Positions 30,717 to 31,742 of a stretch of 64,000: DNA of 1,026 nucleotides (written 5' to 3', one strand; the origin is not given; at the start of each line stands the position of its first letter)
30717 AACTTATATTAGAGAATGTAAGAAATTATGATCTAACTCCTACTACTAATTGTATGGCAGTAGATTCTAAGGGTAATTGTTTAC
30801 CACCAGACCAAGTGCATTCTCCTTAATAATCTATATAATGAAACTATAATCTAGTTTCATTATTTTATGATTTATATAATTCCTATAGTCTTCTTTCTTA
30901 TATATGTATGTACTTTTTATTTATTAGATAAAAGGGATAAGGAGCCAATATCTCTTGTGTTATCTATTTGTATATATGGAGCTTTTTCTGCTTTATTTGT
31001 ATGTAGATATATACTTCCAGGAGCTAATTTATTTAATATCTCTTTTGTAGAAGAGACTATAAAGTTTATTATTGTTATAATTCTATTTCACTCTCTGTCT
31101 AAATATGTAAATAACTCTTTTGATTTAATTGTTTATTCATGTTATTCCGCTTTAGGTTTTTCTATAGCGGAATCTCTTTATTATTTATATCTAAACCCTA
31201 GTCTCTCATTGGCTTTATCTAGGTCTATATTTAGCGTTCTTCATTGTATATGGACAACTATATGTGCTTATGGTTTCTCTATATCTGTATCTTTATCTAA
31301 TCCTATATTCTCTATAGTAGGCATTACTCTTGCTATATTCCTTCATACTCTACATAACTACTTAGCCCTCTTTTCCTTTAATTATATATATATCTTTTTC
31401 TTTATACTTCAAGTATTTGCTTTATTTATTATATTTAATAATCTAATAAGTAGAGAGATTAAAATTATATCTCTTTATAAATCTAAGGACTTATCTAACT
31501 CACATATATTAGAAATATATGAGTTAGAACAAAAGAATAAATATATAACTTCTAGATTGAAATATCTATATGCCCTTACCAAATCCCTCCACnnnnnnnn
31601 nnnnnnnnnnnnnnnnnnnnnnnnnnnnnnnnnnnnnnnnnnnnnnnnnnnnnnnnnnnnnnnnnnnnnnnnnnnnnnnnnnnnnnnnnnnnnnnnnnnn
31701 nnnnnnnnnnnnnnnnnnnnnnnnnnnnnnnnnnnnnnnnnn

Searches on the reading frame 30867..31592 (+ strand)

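Call 89: search_protein_families(library=pfam, proteins=[window:30867-31592:+], max_evalue=0.001)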
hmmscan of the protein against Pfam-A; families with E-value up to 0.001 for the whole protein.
window:30867-31592:+ (242 aa): 1 family
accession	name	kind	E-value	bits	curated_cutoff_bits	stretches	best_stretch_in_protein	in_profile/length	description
PF13367.11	PrsW-protease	-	1.6e-16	60.9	23.5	1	55-184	47-191/196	PrsW family intramembrane metalloprotease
